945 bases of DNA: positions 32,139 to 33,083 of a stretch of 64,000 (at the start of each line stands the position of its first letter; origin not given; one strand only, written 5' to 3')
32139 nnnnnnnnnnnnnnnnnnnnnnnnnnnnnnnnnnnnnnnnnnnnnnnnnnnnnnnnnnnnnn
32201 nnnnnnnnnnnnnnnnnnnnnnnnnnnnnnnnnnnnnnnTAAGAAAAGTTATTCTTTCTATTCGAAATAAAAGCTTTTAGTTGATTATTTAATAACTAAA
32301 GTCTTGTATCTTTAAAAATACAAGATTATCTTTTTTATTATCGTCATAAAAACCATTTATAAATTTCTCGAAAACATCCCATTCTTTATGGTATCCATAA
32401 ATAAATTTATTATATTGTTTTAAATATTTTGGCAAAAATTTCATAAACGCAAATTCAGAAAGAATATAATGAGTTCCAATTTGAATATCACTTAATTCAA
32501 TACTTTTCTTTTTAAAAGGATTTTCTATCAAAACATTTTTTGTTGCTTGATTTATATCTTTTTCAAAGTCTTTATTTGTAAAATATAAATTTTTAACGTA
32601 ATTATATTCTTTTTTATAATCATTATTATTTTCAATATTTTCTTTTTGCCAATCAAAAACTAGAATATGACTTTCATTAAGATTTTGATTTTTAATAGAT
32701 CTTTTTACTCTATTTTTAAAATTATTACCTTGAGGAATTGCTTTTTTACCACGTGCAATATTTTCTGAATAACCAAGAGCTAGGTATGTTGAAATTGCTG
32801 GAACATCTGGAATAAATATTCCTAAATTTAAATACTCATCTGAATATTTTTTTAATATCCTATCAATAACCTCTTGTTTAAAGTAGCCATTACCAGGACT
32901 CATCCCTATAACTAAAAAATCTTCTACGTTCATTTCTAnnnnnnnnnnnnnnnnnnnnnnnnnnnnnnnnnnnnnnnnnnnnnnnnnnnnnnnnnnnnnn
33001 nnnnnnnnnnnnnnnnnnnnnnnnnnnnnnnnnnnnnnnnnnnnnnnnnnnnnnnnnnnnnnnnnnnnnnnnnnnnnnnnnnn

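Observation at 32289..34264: Cyclodipeptide synthase translationally coupled to glycyl-tRNA synthetase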

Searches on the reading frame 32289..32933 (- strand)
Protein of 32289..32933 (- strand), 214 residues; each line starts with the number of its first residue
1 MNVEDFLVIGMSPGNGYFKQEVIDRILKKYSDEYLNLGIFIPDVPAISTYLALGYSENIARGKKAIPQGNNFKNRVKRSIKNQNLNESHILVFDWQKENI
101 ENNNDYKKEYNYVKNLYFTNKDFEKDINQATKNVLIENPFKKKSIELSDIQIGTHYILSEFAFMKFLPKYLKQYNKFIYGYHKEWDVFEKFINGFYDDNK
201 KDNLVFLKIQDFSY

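Call 3: search_protein_families(library=pfam, proteins=[window:32289-32933:-], max_evalue=0.1)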
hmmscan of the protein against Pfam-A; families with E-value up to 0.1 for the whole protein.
window:32289-32933:- (214 aa): 2 families
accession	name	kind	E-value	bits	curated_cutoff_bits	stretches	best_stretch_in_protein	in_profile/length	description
PF16715.11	CDPS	-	2.1e-21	77.1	27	1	5-193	18-202/220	Cyclodipeptide synthase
PF13679.12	Methyltransf_32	-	0.01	16.2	27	1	80-130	47-96/143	Methyltransferase domain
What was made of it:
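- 32289..32933 (-): Cyclodipeptide synthase, NYH subfamily, stand-alone 214-aa form. Catalytic Ser12; Asn15; Tyr156; Glu160; Tyr181-His182. P1 pocket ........, P2 pocket ANVEKWD. PF16715 77.1 bits (call 3).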

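Call 4: search_protein_families(library=ncbifam, proteins=[window:32289-32933:-], max_evalue=0.1)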
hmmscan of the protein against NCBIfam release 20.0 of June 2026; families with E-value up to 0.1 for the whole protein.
window:32289-32933:- (214 aa): 2 families
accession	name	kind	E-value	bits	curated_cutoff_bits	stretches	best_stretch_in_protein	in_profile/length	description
TIGR04539.1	tRNA_cyclodipep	subfamily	3e-29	102.1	45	1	7-194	20-203/220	tRNA-dependent cyclodipeptide synthase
NF052540.1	CydityrSynMycb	equivalog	1.8e-09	37.6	300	1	4-163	19-175/223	cyclodityrosine synthase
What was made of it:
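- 32289..32933 (-): TIGR04539 102.1 bits (call 4).
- On Cyclodipeptide synthase (CDPS) family: TIGR04539 102.1 bits against 45 (call 4).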

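Call 5: search_solved_structures(query=window:32289-32933:-, max_evalue=1, show_alignments=4)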
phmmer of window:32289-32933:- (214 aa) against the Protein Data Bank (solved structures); distinct sequences matched with E-value up to 1: 6.
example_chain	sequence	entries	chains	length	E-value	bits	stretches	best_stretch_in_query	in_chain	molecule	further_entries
6ztu_A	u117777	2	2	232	5.1e-05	26.6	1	6-207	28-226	Cyclodipeptide synthase, BtCDPS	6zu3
7azu_A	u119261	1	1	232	6e-05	26.4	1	6-207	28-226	Cyclodipeptide synthase, BtCDPS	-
3oqh_A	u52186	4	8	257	0.0025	21.1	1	7-207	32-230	Putative uncharacterized protein yvmC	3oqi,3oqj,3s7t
8h1a_A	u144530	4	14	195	0.28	14.4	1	84-134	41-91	rRNA methylase YtqB | 16S rRNA (Cytosine(1402)-N(4))-methyltransferase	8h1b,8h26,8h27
2x9q_A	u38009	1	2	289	0.29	14.3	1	5-78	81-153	CYCLODIPEPTIDE SYNTHETASE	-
3oqv_A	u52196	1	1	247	0.86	12.8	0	7-165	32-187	AlbC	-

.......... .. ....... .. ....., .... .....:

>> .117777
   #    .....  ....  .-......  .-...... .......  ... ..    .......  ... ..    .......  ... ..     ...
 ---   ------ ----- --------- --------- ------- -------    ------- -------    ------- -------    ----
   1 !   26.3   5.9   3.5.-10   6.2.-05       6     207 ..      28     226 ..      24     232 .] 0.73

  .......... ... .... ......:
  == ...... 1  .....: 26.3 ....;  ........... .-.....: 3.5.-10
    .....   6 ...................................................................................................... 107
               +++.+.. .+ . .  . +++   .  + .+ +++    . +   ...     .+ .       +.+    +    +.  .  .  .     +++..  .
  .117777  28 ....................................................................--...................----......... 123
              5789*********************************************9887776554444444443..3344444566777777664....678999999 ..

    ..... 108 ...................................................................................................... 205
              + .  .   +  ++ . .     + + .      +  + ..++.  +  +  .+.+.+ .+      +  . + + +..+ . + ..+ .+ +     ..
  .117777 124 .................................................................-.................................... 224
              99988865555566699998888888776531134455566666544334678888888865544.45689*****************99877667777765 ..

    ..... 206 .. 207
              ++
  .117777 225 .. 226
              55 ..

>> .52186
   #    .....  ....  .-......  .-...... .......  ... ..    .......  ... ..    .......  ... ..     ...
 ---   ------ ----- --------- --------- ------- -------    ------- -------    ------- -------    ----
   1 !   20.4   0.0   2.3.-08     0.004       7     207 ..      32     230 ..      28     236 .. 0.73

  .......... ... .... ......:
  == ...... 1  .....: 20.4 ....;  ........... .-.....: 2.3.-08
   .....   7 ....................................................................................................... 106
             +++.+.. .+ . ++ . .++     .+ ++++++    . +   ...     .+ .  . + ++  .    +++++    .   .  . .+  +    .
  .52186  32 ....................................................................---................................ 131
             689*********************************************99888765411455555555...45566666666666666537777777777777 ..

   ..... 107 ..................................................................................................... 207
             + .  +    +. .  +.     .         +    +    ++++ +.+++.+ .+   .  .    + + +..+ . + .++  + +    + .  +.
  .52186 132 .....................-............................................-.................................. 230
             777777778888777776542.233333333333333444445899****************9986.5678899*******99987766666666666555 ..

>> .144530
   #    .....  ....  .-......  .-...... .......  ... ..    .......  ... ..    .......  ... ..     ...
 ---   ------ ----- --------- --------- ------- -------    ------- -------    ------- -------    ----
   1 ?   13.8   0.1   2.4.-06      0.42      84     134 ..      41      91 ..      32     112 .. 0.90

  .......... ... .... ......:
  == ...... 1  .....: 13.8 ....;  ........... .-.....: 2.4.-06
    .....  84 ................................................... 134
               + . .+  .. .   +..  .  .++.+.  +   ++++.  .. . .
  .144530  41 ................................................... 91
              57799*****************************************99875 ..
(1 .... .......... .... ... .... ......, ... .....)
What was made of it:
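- Tried and rejected: Direct phmmer against the PDB was weak (E 5e-5, call 5).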

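Call 6: find_homologous_proteins(query=window:32289-32933:-)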
Query window:32289-32933:- (214 aa): 100 proteins with E <= 0.001 among 239 candidates.
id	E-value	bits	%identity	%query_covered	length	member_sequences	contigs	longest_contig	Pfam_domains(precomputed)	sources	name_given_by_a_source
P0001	2.9e-136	470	100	100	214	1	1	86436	PF16715.12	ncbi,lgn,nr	ncbi:tRNA-dependent cyclodipeptide synthase [Candidatus Nomurabacteria bacterium]|nr:tRNA-dependent 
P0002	2.6e-102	359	75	98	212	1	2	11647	PF16715.12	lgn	-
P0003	5.3e-90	319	69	98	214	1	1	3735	PF16715.12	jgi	-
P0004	9.9e-90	318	67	98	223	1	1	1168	PF16715.12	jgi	jgi:tRNA-dependent cyclodipeptide synthase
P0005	2.8e-84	300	63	98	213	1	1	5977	PF16715.12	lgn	-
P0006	2.9e-83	297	63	100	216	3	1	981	PF16715.12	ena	-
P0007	4.4e-83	296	64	98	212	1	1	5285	PF16715.12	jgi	-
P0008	7.8e-83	296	62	99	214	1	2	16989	PF16715.12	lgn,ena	-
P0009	1.2e-82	295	65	98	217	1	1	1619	PF16715.12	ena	-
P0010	1.6e-82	295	62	100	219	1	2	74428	PF16715.12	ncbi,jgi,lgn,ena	jgi:cyclo(L-tyrosyl-L-tyrosyl) synthase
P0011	2.3e-82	294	63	99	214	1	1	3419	PF16715.12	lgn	-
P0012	5.8e-82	293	62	98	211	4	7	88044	PF16715.12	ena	-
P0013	6.6e-82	293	62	100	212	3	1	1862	PF16715.12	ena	-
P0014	9.6e-82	292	67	95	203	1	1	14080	PF16715.12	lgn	-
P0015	1.3e-81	292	63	99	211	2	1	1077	PF16715.12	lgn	-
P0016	1.7e-81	291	65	97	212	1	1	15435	PF16715.12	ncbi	-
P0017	2.0e-81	291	62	99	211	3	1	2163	PF16715.12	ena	-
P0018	1.4e-80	288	63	90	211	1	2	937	PF16715.12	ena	-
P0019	2.4e-80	288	62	100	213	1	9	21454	PF16715.12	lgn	-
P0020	3.8e-80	287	59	99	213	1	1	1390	PF16715.12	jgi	jgi:cyclo(L-tyrosyl-L-tyrosyl) synthase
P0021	4.2e-80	287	63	97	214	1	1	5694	PF16715.12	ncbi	-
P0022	1.3e-79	285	60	99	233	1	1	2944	PF16715.12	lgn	-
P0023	1.7e-79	285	61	98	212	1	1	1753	PF16715.12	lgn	-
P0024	5.0e-79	283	61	98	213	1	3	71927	PF16715.12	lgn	-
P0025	5.2e-79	283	60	98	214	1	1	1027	PF16715.12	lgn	-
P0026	1.6e-78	282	61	97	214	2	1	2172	PF16715.12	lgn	-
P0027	3.2e-78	281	62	97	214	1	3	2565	PF16715.12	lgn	-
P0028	2.9e-77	277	62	95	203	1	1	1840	PF16715.12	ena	-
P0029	5.2e-77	277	61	91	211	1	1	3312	PF16715.12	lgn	-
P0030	7.8e-77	276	61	94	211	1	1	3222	PF16715.12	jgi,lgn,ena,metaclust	metaclust:\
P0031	5.5e-75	270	62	97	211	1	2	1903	PF16715.12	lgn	-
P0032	4.3e-73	264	62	97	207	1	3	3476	PF16715.12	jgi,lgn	jgi:cyclo(L-tyrosyl-L-tyrosyl) synthase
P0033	8.5e-73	263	58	97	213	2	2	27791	PF16715.12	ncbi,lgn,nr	ncbi:MAG: tRNA-dependent cyclodipeptide synthase [Candidatus Pacebacteria bacterium]|nr:tRNA-depende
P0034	3.7e-72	261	61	97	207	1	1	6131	PF16715.12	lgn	-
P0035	6.0e-70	254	54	100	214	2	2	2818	PF16715.12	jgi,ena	-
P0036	1.5e-69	252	60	97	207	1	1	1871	PF16715.12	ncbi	-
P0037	3.6e-69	251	58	97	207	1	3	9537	PF16715.12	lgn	-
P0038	7.4e-69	250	58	97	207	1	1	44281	PF16715.12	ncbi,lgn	-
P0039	2.8e-68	248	55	100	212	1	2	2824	PF16715.12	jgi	jgi:cyclo(L-tyrosyl-L-tyrosyl) synthase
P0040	1.0e-67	246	68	78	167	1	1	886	PF16715.12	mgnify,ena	mgnify:FL=1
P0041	2.4e-67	245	57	98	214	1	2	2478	PF16715.12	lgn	-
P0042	3.9e-67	244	53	98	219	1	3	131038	PF16715.12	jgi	jgi:cyclo(L-tyrosyl-L-tyrosyl) synthase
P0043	1.7e-66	242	53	100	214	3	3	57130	PF16715.12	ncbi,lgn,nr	ncbi:MAG: hypothetical protein QG580_229 [Patescibacteria group bacterium]|nr:hypothetical protein [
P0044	2.9e-66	242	54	97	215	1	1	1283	PF16715.12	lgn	-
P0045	4.0e-66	241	53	95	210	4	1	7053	PF16715.12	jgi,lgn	jgi:tRNA-dependent cyclodipeptide synthase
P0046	2.1e-64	235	56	94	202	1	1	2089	PF16715.12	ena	-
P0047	1.0e-63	233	52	97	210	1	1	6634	PF16715.12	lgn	-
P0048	2.4e-63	232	54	97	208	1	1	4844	PF16715.12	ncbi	-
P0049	8.4e-62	227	52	98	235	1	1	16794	PF16715.12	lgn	-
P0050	1.1e-61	227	52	97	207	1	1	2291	PF16715.12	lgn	-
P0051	2.1e-61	226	51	97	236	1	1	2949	PF16715.12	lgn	-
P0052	4.7e-61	224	51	97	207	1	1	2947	PF16715.12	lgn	-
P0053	7.1e-61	224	53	96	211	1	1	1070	PF16715.12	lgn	-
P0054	1.5e-60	223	49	97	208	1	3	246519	PF16715.12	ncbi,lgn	-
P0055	2.6e-60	222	53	100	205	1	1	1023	PF16715.12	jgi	jgi:hypothetical protein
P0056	4.0e-60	221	51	96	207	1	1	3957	PF16715.12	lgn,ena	-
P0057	4.3e-60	221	52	97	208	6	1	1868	PF16715.12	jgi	jgi:cyclo(L-tyrosyl-L-tyrosyl) synthase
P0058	9.6e-59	217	55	95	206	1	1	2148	PF16715.12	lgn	-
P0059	1.4e-58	216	49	97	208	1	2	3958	PF16715.12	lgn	-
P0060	2.5e-55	206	49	91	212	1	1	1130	PF16715.12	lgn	-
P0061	1.1e-51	194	48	89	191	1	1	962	PF16715.12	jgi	jgi:tRNA-dependent cyclodipeptide synthase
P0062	1.4e-51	194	46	96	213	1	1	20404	PF16715.12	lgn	-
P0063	9.7e-50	188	44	99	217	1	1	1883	PF16715.12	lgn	-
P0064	1.0e-49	187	47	94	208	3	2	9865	PF16715.12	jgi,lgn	-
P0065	1.4e-49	187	44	96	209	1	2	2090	PF16715.12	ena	-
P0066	2.2e-49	186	44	97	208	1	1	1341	PF16715.12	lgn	-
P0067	2.9e-48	183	46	98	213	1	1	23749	PF16715.12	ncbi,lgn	-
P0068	6.5e-48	182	45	95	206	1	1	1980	PF16715.12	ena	-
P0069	1.3e-47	181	43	95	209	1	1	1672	PF16715.12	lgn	-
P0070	1.4e-47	181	45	95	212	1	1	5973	PF16715.12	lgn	-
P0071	1.5e-46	177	45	95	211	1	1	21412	PF16715.12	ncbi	ncbi:MAG: tRNA-dependent cyclodipeptide synthase [Parcubacteria group bacterium]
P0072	4.9e-46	175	43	99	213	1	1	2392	PF16715.12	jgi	jgi:cyclo(L-tyrosyl-L-tyrosyl) synthase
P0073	5.1e-46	175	44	96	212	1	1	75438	PF16715.12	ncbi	-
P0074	5.8e-46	175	45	94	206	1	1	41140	PF16715.12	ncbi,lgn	ncbi:MAG: tRNA-dependent cyclodipeptide synthase [Patescibacteria group bacterium]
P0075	7.9e-46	175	45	93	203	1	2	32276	PF16715.12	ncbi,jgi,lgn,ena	jgi:cyclo(L-tyrosyl-L-tyrosyl) synthase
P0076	1.1e-45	174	45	94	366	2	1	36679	PF00497.26,PF16715.12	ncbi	-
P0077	1.1e-45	174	45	93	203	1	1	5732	PF16715.12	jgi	-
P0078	3.2e-45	173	44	95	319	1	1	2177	PF00497.26,PF16715.12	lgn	-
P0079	6.3e-45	172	44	91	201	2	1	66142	PF16715.12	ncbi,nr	ncbi:MAG: tRNA-dependent cyclodipeptide synthase [bacterium]|nr:tRNA-dependent cyclodipeptide syntha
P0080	9.0e-45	171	45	93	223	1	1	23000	PF16715.12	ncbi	-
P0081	9.1e-45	171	44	98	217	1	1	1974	PF16715.12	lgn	-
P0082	2.5e-44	170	45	95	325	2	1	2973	PF16715.12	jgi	jgi:cyclo(L-tyrosyl-L-tyrosyl) synthase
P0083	2.6e-44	170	45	93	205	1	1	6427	PF16715.12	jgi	jgi:cyclo(L-tyrosyl-L-tyrosyl) synthase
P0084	9.4e-44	168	42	90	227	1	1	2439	PF16715.12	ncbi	-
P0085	2.9e-43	166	42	98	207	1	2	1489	PF16715.12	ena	-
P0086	8.1e-42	162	43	99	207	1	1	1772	PF16715.12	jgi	-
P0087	7.1e-41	159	41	96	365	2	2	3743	PF00497.26,PF16715.12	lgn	-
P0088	2.2e-40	157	41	94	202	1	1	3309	PF16715.12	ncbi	-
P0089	7.5e-40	155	41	96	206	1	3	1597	PF16715.12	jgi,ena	-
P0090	8.5e-39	152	42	92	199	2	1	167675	PF16715.12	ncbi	-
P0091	1.1e-38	151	43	91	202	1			PF16715.12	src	-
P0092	1.3e-37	148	39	97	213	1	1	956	PF16715.12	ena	-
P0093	1.9e-37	147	39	95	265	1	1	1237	PF16715.12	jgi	jgi:tRNA-dependent cyclodipeptide synthase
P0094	3.7e-37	146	42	93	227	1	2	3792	PF16715.12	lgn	-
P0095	4.7e-36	143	41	93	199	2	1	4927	PF16715.12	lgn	-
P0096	5.7e-36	143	39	94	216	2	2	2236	PF16715.12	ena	-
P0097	8.1e-36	142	40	97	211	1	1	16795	PF16715.12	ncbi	-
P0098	2.2e-33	134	37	97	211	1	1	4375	PF16715.12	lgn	-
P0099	5.9e-33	133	37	98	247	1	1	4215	PF16715.12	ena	-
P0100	2.4e-23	101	51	50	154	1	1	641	PF16715.12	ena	-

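Call 12: find_related_loci(query=A1, collection=genome_contigs, flank=6000)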
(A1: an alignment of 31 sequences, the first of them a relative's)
Query A1 (214 aa) in genome_contigs; peptide patterns used: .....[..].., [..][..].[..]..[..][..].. (x = any residue, [..] = any of these).
102 stretches matched a pattern; 75 encode a relative of the query (tblastn E <= 1e-3); 75 distinct loci.
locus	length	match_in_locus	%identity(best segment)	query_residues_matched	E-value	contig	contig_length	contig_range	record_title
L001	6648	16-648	59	3-213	3e-84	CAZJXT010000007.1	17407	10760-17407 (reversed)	MAG TPA_asm: uncultured Candidatus Saccharibacteria bacterium isolate SRP135725_co1_120 genome assembly, contig: NODE_42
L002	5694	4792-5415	63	6-213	1e-84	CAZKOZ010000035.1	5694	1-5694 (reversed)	MAG TPA_asm: uncultured Candidatus Saccharibacteria bacterium isolate SRP344714_co1_390 genome assembly, contig: NODE_23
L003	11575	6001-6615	58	6-212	6e-74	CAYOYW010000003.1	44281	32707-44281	MAG TPA_asm: uncultured Candidatus Saccharibacteria bacterium isolate SRP257259_co1_256 genome assembly, contig: NODE_79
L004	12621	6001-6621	54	1-207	4e-69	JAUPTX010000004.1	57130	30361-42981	MAG: Patescibacteria group bacterium isolate erpe_2018_sw_6hr_WHONDRS-SW48-000087_A_bin.16 scaffold_75, whole genome sho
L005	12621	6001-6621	49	6-213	8e-65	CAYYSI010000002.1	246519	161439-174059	MAG TPA_asm: uncultured Candidatus Saccharibacteria bacterium isolate SRP296810_co1_396 genome assembly, contig: NODE_35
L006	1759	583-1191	46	6-211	9e-57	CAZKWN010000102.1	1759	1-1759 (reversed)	MAG TPA_asm: uncultured Candidatus Saccharibacteria bacterium isolate binchicken_co241_364 genome assembly, contig: NODE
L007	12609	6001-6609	45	6-211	4e-54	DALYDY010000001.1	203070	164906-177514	MAG TPA_asm: Candidatus Paceibacterota bacterium isolate CTOTU14240 NODE_3_length_203070_cov_6.730424, whole genome shot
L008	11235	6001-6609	47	6-211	4e-54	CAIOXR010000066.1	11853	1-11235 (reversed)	uncultured bacterium isolate AM-2014-D8_bin-0749 genome assembly, contig: bin-0749:066/110, whole genome shotgun sequenc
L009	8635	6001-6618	46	2-210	2e-53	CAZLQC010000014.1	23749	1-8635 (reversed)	MAG TPA_asm: uncultured Bdellovibrionales bacterium isolate SRP286056_co1_457 genome assembly, contig: NODE_2458_length_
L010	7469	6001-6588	47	6-204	1e-52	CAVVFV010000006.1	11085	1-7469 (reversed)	MAG: Candidatus Falkowbacteria bacterium isolate MFD01188.bin.1.43 genome assembly, contig: contig_39317, whole genome s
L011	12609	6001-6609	44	8-213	5e-52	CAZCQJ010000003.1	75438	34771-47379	MAG TPA_asm: uncultured Bdellovibrionales bacterium isolate SRP285395_co1_534 genome assembly, contig: NODE_366_length_7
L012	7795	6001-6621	44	2-211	4e-52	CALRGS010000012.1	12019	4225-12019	MAG: Candidatus Nomurabacteria bacterium isolate Baikal-1350m-133 genome assembly, contig: Baikal-1350m-c19251, whole ge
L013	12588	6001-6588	45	8-206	7e-52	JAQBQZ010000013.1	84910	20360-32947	MAG: Candidatus Taylorbacteria bacterium isolate RYN_386 scaffold_187565, whole genome shotgun sequence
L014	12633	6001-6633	43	1-211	3e-51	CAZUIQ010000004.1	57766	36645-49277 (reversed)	MAG TPA_asm: uncultured Candidatus Saccharibacteria bacterium isolate SRP285395_co1_163 genome assembly, contig: NODE_64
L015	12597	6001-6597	45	5-206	3e-51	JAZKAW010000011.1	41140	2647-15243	MAG: Patescibacteria group bacterium isolate ADI_H3L2_1_122_18_3-bin049_1 ADIH3L21_B049_1_000000000011, whole genome sho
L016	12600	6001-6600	45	4-206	2e-50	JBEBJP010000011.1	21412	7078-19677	MAG: Parcubacteria group bacterium isolate SF2_12 NODE_990_length_21412_cov_14.025853, whole genome shotgun sequence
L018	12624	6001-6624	40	1-211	1e-49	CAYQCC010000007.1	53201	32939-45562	MAG TPA_asm: uncultured Candidatus Saccharibacteria bacterium isolate SRP296810_co1_187 genome assembly, contig: NODE_48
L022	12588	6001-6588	43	8-206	2e-49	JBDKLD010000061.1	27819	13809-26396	MAG: Candidatus Parcubacteria bacterium isolate hopbrook_2019_sw_WHONDRS-S19S_0012_B_bin.21 scaffold_48400, whole genome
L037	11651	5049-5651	42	8-211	2e-45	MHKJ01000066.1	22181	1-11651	MAG: Candidatus Kerfeldbacteria bacterium RIFOXYC2_FULL_38_9 rifoxyc2_full_scaffold_747, whole genome shotgun sequence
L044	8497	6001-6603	37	6-210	2e-43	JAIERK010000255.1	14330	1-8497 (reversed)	MAG: Candidatus Obscuribacterales bacterium isolate co.spades.METABAT.1kb_095 c_000000432978, whole genome shotgun seque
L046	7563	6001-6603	38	6-210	5e-43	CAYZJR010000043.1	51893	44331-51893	MAG TPA_asm: uncultured Candidatus Obscuribacterales bacterium isolate SRP287051_co1_159 genome assembly, contig: NODE_1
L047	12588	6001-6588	39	6-206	3e-42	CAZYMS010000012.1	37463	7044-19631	MAG TPA_asm: uncultured Candidatus Saccharibacteria bacterium isolate SRP296810_co1_257 genome assembly, contig: NODE_93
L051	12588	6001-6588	39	8-207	2e-41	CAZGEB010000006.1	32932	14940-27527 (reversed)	MAG TPA_asm: uncultured Candidatus Saccharibacteria bacterium isolate SRP278252_co2_93 genome assembly, contig: NODE_261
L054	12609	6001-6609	37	8-210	6e-41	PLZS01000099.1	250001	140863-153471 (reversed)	MAG: Candidatus Melainabacteria bacterium isolate palsa_1080 73.20120700_P3D.118_contig_4572, whole genome shotgun seque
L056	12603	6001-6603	35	6-210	8e-39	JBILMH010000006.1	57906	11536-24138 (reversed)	MAG: Alphaproteobacteria bacterium isolate ME2017-08-18_3300034012_group7_bin46 Rohwer_bin1826_scaffold_163_c1, whole ge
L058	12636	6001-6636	62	1-213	9e-87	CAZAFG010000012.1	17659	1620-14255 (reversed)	MAG TPA_asm: uncultured Candidatus Saccharibacteria bacterium isolate SRP286056_co2_554 genome assembly, contig: NODE_49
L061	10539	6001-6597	37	6-207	7e-34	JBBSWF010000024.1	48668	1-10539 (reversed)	MAG: Nanoarchaeota archaeon isolate H52-bin087_1 H52_bin087_1_000000000024, whole genome shotgun sequence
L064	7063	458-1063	33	6-209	3e-31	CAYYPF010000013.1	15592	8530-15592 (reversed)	MAG TPA_asm: Candidatus Micrarchaeota archaeon isolate binchicken_co387_57 genome assembly, contig: NODE_4406_length_155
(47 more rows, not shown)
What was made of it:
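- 100 homologs, mostly from Patescibacteria metagenome-assembled genomes (call 6), and 75 species-level loci (call 12).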
